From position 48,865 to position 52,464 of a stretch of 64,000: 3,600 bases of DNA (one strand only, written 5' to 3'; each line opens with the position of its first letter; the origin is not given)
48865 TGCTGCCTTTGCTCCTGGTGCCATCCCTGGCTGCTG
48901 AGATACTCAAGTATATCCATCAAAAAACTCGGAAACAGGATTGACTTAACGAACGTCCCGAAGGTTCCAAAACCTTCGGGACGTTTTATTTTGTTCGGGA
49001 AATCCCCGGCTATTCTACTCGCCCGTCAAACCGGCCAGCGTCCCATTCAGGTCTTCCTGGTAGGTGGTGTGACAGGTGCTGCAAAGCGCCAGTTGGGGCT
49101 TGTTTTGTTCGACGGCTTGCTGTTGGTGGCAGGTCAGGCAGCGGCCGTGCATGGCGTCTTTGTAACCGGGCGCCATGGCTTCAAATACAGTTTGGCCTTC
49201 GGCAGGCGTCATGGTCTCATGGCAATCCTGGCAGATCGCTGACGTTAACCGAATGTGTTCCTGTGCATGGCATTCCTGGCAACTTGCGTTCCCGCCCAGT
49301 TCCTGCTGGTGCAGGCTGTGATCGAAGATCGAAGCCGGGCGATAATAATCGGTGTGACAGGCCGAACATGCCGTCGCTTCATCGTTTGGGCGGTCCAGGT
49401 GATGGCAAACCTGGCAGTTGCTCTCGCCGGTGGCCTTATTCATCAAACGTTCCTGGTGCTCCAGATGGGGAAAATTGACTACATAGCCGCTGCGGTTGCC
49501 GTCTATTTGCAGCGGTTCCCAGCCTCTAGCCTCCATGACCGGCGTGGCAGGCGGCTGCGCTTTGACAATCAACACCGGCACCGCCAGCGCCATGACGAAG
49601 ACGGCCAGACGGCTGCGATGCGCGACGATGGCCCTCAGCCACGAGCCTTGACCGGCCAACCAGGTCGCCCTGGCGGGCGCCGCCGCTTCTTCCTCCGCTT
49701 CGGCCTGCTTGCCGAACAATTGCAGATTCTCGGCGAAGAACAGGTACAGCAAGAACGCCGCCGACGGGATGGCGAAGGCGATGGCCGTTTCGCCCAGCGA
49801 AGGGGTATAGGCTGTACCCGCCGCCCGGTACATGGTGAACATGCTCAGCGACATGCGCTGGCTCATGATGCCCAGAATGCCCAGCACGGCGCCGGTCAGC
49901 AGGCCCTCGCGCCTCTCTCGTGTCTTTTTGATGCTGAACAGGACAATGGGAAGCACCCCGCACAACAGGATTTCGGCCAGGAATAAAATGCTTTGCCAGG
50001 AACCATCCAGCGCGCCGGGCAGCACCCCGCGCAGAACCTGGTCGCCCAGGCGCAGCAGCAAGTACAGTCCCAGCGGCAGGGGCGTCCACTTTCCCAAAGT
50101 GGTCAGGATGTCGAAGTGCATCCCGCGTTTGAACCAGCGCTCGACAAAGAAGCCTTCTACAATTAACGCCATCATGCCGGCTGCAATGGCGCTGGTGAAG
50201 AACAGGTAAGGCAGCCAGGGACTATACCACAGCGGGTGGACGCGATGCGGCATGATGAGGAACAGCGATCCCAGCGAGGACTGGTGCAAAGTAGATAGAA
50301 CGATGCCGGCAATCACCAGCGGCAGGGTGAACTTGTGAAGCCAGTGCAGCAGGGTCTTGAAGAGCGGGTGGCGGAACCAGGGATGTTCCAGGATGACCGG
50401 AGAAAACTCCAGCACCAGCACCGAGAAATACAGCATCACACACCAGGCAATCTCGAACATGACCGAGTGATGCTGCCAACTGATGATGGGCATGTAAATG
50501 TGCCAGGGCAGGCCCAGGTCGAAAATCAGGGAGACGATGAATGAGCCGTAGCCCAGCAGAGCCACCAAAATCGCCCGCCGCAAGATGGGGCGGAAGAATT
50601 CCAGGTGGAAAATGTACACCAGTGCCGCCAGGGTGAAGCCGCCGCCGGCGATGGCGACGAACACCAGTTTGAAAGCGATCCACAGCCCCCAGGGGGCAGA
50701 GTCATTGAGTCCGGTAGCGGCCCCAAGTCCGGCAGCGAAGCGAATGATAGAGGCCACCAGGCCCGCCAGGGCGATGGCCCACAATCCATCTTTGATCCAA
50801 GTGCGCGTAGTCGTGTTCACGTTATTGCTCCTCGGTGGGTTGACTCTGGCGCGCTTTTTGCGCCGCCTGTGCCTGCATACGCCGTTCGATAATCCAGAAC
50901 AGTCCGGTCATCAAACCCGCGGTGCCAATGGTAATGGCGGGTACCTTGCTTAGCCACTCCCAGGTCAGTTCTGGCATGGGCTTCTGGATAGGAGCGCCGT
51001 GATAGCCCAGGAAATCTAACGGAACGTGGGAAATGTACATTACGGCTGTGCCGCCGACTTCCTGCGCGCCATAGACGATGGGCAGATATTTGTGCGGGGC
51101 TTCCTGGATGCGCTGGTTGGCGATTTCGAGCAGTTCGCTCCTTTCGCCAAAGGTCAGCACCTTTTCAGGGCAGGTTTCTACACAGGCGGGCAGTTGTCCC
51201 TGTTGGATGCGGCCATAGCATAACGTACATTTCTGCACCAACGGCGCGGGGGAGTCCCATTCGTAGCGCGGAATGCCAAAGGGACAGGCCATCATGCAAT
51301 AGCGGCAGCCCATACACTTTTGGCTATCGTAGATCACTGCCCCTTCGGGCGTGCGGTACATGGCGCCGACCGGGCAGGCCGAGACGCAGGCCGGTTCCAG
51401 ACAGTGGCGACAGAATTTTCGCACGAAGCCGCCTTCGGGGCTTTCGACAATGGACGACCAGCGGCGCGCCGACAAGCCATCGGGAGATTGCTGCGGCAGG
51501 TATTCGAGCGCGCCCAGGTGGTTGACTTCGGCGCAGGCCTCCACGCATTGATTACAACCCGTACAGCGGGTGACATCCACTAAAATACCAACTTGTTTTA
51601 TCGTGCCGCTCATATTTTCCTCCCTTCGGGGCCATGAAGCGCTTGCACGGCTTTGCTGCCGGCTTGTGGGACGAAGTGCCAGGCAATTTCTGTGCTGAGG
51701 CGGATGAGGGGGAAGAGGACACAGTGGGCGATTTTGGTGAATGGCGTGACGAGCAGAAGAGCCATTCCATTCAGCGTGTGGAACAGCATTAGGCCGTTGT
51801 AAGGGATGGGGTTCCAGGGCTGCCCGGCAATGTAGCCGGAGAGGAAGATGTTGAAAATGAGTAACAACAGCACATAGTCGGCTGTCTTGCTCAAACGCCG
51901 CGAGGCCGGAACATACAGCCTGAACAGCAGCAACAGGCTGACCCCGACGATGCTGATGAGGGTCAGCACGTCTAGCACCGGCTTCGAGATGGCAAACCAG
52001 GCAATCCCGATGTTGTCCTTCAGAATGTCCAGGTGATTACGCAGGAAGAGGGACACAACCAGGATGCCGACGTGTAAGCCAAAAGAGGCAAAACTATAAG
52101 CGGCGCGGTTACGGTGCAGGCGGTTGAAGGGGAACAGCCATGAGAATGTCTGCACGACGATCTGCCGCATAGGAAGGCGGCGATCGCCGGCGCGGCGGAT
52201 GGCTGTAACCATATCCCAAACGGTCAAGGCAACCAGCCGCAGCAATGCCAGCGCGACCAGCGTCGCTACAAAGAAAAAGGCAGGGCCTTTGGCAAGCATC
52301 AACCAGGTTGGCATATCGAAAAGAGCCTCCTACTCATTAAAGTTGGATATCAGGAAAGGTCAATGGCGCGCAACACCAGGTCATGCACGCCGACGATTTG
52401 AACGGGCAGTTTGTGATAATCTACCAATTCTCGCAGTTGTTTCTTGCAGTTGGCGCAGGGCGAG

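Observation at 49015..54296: Convergent second DsrMK-like operon (XRE-cupin regulator then HdrD-like, NarI-like, FeS, NrfD::hexaheme cyt c), a rearranged DsrMKJOP/Hmc-type complex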

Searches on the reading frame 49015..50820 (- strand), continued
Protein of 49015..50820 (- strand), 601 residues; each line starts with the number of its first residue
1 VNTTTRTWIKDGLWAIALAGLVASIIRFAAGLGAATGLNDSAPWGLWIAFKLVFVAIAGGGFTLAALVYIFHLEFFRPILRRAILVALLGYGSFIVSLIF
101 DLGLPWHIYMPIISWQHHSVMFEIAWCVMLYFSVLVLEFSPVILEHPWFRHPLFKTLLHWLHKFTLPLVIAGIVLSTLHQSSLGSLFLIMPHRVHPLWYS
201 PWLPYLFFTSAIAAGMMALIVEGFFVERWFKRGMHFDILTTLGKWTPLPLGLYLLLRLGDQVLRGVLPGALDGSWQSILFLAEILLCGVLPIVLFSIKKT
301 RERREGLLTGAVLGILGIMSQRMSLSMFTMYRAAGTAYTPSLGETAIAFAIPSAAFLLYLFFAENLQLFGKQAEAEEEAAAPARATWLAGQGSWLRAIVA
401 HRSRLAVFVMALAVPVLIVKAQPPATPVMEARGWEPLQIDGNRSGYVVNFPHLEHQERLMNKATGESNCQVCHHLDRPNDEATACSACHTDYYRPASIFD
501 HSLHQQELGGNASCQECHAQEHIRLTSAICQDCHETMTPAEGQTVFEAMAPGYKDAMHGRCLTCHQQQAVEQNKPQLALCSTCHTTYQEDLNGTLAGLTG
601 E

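Call 70: find_encoding_contigs(protein=P0136, flank=8000, max_places=1)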
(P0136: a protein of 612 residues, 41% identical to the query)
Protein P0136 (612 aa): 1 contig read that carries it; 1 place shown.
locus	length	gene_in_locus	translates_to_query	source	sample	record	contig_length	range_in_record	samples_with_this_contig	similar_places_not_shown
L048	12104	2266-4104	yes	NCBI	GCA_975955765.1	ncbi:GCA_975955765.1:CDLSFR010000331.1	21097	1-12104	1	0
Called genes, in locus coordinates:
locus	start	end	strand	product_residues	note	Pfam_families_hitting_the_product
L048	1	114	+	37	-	?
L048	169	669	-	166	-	PF03918:CcmH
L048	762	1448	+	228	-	-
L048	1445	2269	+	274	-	PF13187:Fer4_9 (faint), PF13237:Fer4_10 (faint), PF00037:Fer4 (faint), PF12797:Fer4_2 (faint), PF12798:Fer4_3 (faint), PF13247:Fer4_11, PF12838:Fer4_7, PF12837:Fer4_6 (weak)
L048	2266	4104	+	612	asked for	PF03916:NrfD, PF02085:Cytochrom_CIII, PF14537:Cytochrom_c3_2 (faint), PF02085:Cytochrom_CIII (weak)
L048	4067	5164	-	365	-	PF00149:Metallophos, PF12850:Metallophos_2 (weak)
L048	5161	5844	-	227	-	PF21948:LplA-B_cat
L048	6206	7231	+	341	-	PF01820:Dala_Dala_lig_N, PF02655:ATP-grasp_3 (weak), PF02786:CPSase_L_D2, PF08443:RimK, PF02222:ATP-grasp (weak), PF07478:Dala_Dala_lig_C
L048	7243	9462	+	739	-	PF05359:DUF748 (faint), PF00912:Transgly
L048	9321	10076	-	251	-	PF13472:Lipase_GDSL_2 (faint), PF04311:DUF459 (faint)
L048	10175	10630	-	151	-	-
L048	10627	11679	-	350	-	PF00579:tRNA-synt_1b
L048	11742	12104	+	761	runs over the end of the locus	PF13948:DUF4215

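Call 71: find_encoding_contigs(protein=P0148, flank=8000, max_places=1)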
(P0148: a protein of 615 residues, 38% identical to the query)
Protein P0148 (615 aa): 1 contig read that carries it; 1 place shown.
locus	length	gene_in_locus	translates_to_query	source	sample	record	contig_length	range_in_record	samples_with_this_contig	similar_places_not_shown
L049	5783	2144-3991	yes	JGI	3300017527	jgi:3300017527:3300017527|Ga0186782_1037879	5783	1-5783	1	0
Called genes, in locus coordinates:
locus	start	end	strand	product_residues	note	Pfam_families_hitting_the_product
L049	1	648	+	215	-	?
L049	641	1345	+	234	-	PF02665:Nitrate_red_gam (faint)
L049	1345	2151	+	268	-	PF13247:Fer4_11, PF12838:Fer4_7 (weak), PF12797:Fer4_2 (weak), PF12837:Fer4_6 (weak), PF13237:Fer4_10, PF00037:Fer4 (weak), PF13187:Fer4_9 (weak)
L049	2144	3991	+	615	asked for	PF03916:NrfD, PF02085:Cytochrom_CIII, PF14522:Cytochrome_C7 (weak)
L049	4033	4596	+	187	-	-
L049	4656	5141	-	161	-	-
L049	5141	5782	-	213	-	?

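Call 72: find_encoding_contigs(protein=P0174, flank=8000, max_places=1)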
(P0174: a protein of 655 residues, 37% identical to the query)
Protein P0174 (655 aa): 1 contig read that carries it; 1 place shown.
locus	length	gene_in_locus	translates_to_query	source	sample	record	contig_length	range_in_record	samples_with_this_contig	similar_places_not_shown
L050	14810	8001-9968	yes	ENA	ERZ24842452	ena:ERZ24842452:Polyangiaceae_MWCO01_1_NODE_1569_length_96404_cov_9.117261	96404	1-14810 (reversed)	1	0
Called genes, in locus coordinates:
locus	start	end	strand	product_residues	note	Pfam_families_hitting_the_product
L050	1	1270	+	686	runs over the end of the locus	PF00691:OmpA, PF07494:Reg_prop (faint), PF24684:Vgb_lyase, PF08450:SGL (faint), PF24684:Vgb_lyase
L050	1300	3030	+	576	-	-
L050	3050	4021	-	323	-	PF13409:GST_N_2, PF00043:GST_C (weak), PF13410:GST_C_2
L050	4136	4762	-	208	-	PF13489:Methyltransf_23 (weak), PF13649:Methyltransf_25, PF08241:Methyltransf_11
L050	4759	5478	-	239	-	-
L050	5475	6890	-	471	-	PF00890:FAD_binding_2 (faint), PF13738:Pyr_redox_3 (faint)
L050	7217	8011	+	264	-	PF12837:Fer4_6 (faint), PF12838:Fer4_7 (weak), PF13237:Fer4_10 (weak), PF13247:Fer4_11, PF12838:Fer4_7 (weak), PF00037:Fer4 (weak), PF12797:Fer4_2 (weak), PF13187:Fer4_9 (weak), +1 more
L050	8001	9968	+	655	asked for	PF03916:NrfD, PF14522:Cytochrome_C7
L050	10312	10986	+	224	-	PF01597:GCV_H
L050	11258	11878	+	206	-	-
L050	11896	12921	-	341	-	-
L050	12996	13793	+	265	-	PF00877:NLPC_P60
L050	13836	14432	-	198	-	PF02798:GST_N, PF13417:GST_N_3, PF13409:GST_N_2, PF00043:GST_C, PF13410:GST_C_2 (weak)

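Call 73: find_encoding_contigs(protein=P0134, flank=8000, max_places=1)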
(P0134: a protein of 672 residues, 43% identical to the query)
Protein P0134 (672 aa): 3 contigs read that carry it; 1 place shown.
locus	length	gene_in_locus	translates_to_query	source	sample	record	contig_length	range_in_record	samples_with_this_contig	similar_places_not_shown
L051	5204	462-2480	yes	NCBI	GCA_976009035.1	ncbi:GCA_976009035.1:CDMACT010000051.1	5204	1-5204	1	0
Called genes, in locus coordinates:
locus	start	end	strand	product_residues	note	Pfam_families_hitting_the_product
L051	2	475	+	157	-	?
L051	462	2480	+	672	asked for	PF03916:NrfD, PF14522:Cytochrome_C7 (faint), PF02085:Cytochrom_CIII (weak)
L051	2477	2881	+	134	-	PF00072:Response_reg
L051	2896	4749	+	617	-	PF00989:PAS (faint), PF13188:PAS_8 (faint), PF13426:PAS_9 (faint), PF08448:PAS_4 (weak), PF02518:HATPase_c, PF14501:HATPase_c_5 (weak)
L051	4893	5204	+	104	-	?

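Call 77: fold_search(model_id=the predicted structure, library=pdb)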
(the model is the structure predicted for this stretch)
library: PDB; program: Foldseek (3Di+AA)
matches with E <= 10: 165; with E <= 0.001: 4
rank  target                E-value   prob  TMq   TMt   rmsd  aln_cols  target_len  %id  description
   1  8k9e_C                1.6e-06  1.00  0.44  0.56   6.7       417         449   16  Cryo-EM structure of the photosynthetic alternative complex III from Chloroflexus aurantiacus at 3.3 angstrom (released 2024-03-06)
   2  6btm_C                3.1e-06  1.00  0.45  0.58   6.5       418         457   16  Structure of Alternative Complex III from Flavobacterium johnsoniae (Wild Type) (released 2018-05-09)
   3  6lod_C                1.1e-05  1.00  0.44  0.55   6.2       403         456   16  Cryo-EM structure of the air-oxidized photosynthetic alternative complex III from Roseiflexus castenholzii (released 2020-11-04)
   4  6lod_F                4.1e-04  1.00  0.40  0.57   8.0       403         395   15  Cryo-EM structure of the air-oxidized photosynthetic alternative complex III from Roseiflexus castenholzii (released 2020-11-04)
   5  6btm_F                4.3e-03  1.00  0.38  0.54   8.7       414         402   12  Structure of Alternative Complex III from Flavobacterium johnsoniae (Wild Type) (released 2018-05-09)
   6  8k9e_F                4.9e-03  1.00  0.37  0.51   7.9       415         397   12  Cryo-EM structure of the photosynthetic alternative complex III from Chloroflexus aurantiacus at 3.3 angstrom (released 2024-03-06)
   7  9ilt_F                5.8e-03  1.00  0.36  0.51   7.8       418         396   13  Crystal structure of alternative complex III from Chloroflexus aurantiacus (released 2025-03-19)
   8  6f0k_F                1.0e-01  1.00  0.40  0.59   7.1       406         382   12  Alternative complex III (released 2018-05-09)
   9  9r2g_A                2.9e-01  0.69  0.23  0.32  18.8       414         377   13  Cytochrome bd II oxidase qOR-2 type from Mycobacterium smegmatis (released 2026-03-04)
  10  8jsw                  4.6e-01  0.10  0.11  0.15  24.2       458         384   14  Human VMAT2 complex with serotonin (released 2023-11-29)
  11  9r2g_D                5.5e-01  0.41  0.22  0.33  11.4       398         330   12  Cytochrome bd II oxidase qOR-2 type from Mycobacterium smegmatis (released 2026-03-04)
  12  9r10_A                6.4e-01  0.07  0.11  0.12  23.4       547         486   16  Cryo-EM structure of human MATE1 in complex with cimetidine (released 2025-11-05)
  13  7qbc_A                8.2e-01  0.33  0.14  0.25  13.2       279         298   13  Structure of the GPCR dimer Ste2 in the inactive-like state bound to agonist (released 2022-03-16)
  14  9ukv_A                8.2e-01  0.09  0.13  0.14  27.5       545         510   11  JM Complex - E. coli MurJ, Levivirus M lysis protein LysM (SglM) (released 2025-09-10)
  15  6r7r_B                8.6e-01  0.09  0.12  0.15  20.9       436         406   13  Crystal structure of the glutamate transporter homologue GltTk in complex with D-aspartate (released 2019-04-17)
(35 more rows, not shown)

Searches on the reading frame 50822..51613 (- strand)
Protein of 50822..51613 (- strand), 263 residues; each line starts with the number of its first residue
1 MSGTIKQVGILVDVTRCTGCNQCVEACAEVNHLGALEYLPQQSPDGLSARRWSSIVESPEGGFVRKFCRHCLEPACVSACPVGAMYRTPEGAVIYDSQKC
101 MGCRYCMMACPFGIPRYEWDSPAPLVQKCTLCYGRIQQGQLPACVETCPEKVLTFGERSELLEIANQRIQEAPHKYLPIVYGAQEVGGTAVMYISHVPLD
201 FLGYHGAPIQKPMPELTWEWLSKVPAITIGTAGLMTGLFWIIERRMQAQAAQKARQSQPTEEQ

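Call 4: search_protein_families(library=pfam, proteins=[window:50822-51613:-], max_evalue=0.01)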
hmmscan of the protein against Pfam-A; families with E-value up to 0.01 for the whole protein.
window:50822-51613:- (263 aa): 14 families
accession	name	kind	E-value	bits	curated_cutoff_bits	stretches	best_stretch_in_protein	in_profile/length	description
PF13247.11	Fer4_11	-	1.5e-26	93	26.2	1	63-158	5-100/100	4Fe-4S dicluster domain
PF12838.12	Fer4_7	-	3.4e-15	56.7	27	2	68-114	2-52/52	4Fe-4S dicluster domain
PF12797.12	Fer4_2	-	1.9e-12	46.7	24.5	2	92-112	2-22/22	4Fe-4S binding domain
PF00037.32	Fer4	-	7.5e-12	45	21.1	2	93-114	1-22/24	4Fe-4S binding domain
PF13187.11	Fer4_9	-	2.2e-11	44.1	27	2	99-152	1-51/52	4Fe-4S dicluster domain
PF12837.12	Fer4_6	-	2.6e-11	43.3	25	2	94-114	3-23/24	4Fe-4S binding domain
PF13237.11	Fer4_10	-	1.6e-10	41.2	25.5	3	66-111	7-53/53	4Fe-4S dicluster domain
PF12798.12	Fer4_3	-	6.7e-06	27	27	0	100-114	1-15/15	4Fe-4S binding domain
PF13484.11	Fer4_16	-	0.00012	23.3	30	0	98-112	51-65/66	4Fe-4S double cluster binding domain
PF12800.12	Fer4_4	-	0.00021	21.8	24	0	98-113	2-17/17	4Fe-4S binding domain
PF14697.11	Fer4_21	-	0.00077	20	35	1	68-112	8-53/59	4Fe-4S dicluster domain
PF13459.11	Fer4_15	-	0.00084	20.4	22.4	1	10-30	1-21/66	4Fe-4S single cluster domain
PF13183.11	Fer4_8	-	0.0011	19.8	27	0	14-83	2-67/68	4Fe-4S dicluster domain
PF13534.11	Fer4_17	-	0.007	17.3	22.2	0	16-28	45-57/61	4Fe-4S dicluster domain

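Call 5: search_protein_families(library=ncbifam, proteins=[window:50822-51613:-], max_evalue=0.01)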
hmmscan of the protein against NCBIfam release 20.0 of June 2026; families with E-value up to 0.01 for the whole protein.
window:50822-51613:- (263 aa): 54 families (the best 25 are shown)
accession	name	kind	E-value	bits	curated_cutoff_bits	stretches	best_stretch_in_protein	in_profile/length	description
NF045715.1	sulf_resp_HmcB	equivalog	2.5e-72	243.5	420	1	3-254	32-294/307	sulfate respiration complex iron-sulfur protein HmcB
NF008134.0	PRK10882.1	equivalog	5.5e-53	180.1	263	1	6-255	37-325/329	hydrogenase 2 operon protein HybA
TIGR01582.1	FDH-beta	equivalog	1.1e-36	126.5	334.7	1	7-208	21-234/283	formate dehydrogenase subunit beta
NF045797.1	DsrO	equivalog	1.8e-35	122.4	200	1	6-160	42-204/235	sulfate reduction electron transfer complex DsrMKJOP subunit DsrO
TIGR02951.1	DMSO_dmsB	equivalog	7.2e-33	113.9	214.1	1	7-161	1-156/161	DMSO/selenate family reductase complex B subunit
TIGR03149.1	cyt_nit_nrfC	equivalog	2.6e-28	98.9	377.6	1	6-171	37-197/225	cytochrome c nitrite reductase Fe-S protein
NF038355.1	FDH3_beta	equivalog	2.9e-25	89.4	240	1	9-171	4-177/180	formate dehydrogenase FDH3 subunit beta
NF011569.0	PRK14993.1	equivalog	3.4e-24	85.6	416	1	6-150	42-180/244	tetrathionate reductase subunit TtrB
TIGR03478.1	DMSO_red_II_bet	subfamily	1e-23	83.8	480.7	1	63-157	126-219/321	DMSO reductase family type II enzyme, iron-sulfur subunit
NF041715.1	arsenate_red_ArrB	equivalog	6.3e-23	81.5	450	2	7-121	2-110/233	arsenate respiratory reductase iron-sulfur subunit ArrB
TIGR01660.1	narH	equivalog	7.3e-22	77.4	524.05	1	65-154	180-268/492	nitrate reductase subunit beta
NF042979.1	EthbenzDh_ebdB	equivalog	2e-21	76.2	740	1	64-158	149-242/354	ethylbenzene dehydrogenase subunit beta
NF045766.1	PhenlGlyoxDHPadI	equivalog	9.6e-20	70.7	700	1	10-162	7-142/443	NADH-dependent phenylglyoxylate dehydrogenase subunit beta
NF009408.0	PRK12769.1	equivalog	1e-19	70.2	1003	1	10-172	5-161/659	formate-dependent uric acid utilization protein AegA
NF009451.0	PRK12809.1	equivalog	5.9e-19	67.8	1154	1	10-168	5-149/639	formate-dependent uric acid utilization protein YgfT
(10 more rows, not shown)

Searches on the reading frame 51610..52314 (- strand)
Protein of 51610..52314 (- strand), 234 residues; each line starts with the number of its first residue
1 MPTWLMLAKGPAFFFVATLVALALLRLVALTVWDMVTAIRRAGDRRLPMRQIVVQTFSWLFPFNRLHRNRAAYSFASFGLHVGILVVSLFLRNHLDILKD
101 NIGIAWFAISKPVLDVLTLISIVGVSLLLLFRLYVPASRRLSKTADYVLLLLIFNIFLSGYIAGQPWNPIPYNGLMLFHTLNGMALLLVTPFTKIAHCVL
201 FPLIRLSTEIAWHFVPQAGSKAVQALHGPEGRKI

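Call 4: search_protein_families(library=pfam, proteins=[window:51610-52314:-], max_evalue=0.01)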
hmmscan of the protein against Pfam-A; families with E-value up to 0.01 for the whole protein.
window:51610-52314:- (234 aa): 1 family
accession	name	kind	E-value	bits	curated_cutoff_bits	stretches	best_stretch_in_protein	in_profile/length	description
PF02665.19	Nitrate_red_gam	-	9.2e-05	22.6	22.9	0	177-203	178-204/217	Nitrate reductase gamma subunit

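Call 5: search_protein_families(library=ncbifam, proteins=[window:51610-52314:-], max_evalue=0.01)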
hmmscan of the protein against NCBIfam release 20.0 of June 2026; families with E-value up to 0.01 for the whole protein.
window:51610-52314:- (234 aa): 4 families
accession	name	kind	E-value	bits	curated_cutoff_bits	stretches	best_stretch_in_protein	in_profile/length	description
NF045716.1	sulf_resp_HmcE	equivalog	7.9e-30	104.2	275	1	47-206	47-205/226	sulfate respiration complex protein HmcE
NF045723.1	memb_anch_TmcC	equivalog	5.3e-26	91.5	240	1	55-205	53-202/218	TmcC family electron transfer complex membrane anchor subunit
NF038037.1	cytob_DsrM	equivalog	0.00061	19.1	300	1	106-161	155-210/320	sulfate reduction electron transfer complex DsrMKJOP subunit DsrM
NF038018.1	qmoC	equivalog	0.00077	19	300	1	73-199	229-352/360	quinone-interacting membrane-bound oxidoreductase complex subunit QmoC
